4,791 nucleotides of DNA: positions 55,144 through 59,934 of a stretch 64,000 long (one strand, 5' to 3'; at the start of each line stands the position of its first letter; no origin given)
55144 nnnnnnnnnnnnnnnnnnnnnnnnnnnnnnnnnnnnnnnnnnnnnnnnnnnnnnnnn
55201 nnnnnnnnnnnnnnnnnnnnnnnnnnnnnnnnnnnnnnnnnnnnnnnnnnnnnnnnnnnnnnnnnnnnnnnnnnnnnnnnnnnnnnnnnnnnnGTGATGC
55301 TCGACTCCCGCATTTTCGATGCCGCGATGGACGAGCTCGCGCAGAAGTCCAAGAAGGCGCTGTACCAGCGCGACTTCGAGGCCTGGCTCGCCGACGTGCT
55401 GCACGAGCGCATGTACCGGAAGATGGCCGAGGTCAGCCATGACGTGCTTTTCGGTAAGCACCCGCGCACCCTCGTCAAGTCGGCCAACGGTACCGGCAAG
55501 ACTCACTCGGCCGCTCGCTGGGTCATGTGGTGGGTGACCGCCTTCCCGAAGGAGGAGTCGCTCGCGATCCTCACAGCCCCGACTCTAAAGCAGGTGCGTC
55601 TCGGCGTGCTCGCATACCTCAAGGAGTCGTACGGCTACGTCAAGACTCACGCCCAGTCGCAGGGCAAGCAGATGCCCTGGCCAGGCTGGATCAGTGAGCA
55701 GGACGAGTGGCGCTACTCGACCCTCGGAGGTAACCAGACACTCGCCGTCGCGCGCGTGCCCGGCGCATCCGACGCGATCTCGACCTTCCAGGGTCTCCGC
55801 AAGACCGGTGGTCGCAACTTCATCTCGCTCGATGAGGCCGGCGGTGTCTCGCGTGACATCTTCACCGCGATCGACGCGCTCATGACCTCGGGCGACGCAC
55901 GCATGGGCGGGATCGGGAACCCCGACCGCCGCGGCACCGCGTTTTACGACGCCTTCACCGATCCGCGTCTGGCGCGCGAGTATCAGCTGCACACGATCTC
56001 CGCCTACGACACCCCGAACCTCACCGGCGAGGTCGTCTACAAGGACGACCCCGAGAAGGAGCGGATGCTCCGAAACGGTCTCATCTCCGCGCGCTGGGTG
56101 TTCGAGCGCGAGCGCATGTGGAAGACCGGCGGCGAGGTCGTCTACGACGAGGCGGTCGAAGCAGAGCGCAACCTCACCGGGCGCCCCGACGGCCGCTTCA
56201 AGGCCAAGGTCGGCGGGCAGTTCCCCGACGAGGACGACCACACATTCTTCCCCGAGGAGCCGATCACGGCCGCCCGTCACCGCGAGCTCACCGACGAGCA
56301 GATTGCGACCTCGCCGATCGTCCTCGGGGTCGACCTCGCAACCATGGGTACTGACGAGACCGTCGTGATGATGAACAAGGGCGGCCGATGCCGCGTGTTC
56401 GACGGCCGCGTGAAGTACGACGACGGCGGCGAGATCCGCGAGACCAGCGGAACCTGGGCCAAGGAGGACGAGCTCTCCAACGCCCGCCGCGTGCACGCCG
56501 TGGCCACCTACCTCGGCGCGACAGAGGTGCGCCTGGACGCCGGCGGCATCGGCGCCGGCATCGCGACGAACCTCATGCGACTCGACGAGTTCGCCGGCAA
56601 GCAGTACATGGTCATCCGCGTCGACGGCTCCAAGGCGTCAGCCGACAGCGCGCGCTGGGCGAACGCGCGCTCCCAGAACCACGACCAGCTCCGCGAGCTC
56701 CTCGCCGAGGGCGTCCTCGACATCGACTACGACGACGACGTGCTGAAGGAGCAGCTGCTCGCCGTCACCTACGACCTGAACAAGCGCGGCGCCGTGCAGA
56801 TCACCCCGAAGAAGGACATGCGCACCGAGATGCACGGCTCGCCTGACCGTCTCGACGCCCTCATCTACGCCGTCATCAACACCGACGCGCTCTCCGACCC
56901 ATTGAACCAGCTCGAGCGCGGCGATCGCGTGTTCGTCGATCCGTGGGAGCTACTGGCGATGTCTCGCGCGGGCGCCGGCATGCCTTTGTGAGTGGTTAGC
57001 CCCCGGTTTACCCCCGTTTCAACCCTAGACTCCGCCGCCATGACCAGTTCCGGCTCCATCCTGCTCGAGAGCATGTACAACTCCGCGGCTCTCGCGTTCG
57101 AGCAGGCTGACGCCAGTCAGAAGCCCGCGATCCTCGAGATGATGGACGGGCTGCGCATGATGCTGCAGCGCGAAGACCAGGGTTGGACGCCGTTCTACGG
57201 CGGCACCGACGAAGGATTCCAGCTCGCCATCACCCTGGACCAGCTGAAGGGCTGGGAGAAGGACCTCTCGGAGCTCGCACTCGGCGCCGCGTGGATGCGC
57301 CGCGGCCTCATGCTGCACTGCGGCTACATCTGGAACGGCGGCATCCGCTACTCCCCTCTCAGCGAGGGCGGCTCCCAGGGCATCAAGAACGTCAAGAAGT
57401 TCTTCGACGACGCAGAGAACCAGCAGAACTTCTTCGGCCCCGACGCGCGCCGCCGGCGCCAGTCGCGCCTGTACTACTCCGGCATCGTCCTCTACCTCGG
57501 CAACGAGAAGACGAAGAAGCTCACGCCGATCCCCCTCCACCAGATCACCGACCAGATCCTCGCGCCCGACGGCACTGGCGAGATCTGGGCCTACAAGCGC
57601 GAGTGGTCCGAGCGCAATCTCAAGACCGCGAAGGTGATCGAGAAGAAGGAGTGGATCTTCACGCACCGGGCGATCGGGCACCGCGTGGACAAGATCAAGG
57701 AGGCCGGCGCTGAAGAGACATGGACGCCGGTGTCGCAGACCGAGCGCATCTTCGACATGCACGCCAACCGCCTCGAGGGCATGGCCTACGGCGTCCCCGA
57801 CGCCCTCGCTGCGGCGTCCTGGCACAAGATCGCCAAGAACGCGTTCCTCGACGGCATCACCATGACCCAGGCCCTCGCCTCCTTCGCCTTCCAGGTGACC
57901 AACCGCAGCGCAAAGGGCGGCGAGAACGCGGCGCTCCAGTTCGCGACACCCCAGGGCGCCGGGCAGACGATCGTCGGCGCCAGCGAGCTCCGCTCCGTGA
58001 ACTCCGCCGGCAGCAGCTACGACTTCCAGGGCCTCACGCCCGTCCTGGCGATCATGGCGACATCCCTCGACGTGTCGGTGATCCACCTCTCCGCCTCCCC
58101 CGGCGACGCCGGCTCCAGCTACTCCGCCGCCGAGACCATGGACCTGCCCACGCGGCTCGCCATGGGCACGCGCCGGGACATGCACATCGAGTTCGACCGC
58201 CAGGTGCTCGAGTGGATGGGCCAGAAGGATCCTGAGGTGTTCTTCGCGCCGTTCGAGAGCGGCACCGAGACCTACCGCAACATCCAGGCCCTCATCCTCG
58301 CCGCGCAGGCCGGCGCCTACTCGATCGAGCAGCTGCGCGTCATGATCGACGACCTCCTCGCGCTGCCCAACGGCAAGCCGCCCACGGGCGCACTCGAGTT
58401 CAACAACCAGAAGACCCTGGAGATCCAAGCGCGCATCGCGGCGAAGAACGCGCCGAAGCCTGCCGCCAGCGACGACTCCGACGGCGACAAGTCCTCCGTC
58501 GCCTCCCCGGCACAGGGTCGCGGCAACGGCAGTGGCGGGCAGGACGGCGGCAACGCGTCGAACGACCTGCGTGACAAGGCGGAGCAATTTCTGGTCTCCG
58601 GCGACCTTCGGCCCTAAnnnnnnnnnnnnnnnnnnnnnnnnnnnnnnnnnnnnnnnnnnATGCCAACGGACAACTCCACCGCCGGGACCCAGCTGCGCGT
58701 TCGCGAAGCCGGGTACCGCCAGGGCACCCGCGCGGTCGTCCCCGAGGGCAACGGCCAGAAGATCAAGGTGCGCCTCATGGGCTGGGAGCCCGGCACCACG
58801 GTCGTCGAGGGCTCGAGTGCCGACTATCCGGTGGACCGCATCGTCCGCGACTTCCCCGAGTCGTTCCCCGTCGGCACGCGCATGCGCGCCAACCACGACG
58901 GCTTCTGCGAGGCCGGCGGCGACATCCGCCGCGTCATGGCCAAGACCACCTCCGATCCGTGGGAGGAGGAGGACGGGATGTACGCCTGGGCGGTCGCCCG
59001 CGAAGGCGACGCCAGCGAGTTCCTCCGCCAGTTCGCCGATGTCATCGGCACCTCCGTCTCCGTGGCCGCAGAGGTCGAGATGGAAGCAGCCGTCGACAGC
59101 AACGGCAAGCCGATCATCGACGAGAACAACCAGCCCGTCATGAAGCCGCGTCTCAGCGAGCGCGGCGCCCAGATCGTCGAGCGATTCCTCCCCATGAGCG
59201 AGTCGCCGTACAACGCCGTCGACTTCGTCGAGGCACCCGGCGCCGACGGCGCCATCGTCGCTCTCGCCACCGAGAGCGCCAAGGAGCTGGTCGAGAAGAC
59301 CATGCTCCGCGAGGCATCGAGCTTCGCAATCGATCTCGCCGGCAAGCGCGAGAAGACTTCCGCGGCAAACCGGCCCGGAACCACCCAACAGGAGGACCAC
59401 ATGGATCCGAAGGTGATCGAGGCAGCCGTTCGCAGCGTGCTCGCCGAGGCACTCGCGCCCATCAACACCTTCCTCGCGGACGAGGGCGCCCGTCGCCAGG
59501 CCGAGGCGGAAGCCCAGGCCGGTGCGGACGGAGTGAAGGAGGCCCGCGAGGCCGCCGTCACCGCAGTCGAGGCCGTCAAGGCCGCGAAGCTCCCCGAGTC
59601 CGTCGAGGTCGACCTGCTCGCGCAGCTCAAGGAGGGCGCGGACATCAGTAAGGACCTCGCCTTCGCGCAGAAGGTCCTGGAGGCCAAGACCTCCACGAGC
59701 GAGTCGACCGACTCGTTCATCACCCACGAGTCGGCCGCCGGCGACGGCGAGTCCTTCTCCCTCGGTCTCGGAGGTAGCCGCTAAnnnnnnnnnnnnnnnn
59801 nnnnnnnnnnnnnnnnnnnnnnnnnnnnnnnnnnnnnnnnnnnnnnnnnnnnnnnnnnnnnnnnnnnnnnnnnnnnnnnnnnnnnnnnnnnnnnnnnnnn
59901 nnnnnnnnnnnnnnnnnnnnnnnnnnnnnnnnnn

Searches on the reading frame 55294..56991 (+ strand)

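Call 16: search_protein_families(library=phrogs, proteins=[window:55294-56991:+], max_evalue=0.001)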
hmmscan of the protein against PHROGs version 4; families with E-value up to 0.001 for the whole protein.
window:55294-56991:+ (565 aa): 3 families
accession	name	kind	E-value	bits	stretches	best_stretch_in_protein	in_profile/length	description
phrog_2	-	head and packaging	2.9e-28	100.1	1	49-528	275-590/807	terminase large subunit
phrog_5902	-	unknown function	3.4e-10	40.7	1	55-224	48-206/359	-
phrog_20197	-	unknown function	0.0003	21.7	1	34-114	27-105/158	-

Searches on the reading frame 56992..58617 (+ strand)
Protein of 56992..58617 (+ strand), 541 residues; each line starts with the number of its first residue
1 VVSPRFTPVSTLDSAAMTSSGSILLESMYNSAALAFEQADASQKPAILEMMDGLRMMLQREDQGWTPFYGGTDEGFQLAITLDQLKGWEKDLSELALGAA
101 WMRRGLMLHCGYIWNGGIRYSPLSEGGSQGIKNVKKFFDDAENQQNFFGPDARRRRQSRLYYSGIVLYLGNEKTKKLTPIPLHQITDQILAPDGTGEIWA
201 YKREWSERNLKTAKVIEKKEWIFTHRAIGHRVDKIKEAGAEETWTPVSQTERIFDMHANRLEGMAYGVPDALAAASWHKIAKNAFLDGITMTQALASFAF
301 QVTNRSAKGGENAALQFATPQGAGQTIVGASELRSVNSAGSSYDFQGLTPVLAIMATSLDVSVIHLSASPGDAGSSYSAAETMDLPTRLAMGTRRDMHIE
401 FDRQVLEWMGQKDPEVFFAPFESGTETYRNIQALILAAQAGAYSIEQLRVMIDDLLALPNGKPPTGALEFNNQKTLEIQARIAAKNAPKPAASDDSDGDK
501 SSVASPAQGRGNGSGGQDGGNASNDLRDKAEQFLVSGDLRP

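Call 16: search_protein_families(library=phrogs, proteins=[window:56992-58617:+], max_evalue=0.001)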
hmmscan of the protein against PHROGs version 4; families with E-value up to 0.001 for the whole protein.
window:56992-58617:+ (541 aa): 1 family
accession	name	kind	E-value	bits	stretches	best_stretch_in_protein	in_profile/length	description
phrog_10963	-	head and packaging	4.8e-74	250.8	1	51-525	36-496/503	portal protein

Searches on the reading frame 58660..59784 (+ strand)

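Call 16: search_protein_families(library=phrogs, proteins=[window:58660-59784:+], max_evalue=0.001)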
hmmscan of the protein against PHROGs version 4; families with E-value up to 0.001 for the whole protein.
window:58660-59784:+ (374 aa): 1 family
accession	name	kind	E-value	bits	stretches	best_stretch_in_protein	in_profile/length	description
phrog_15531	-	head and packaging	9.9e-40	138.1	1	27-336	16-275/324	head maturation protease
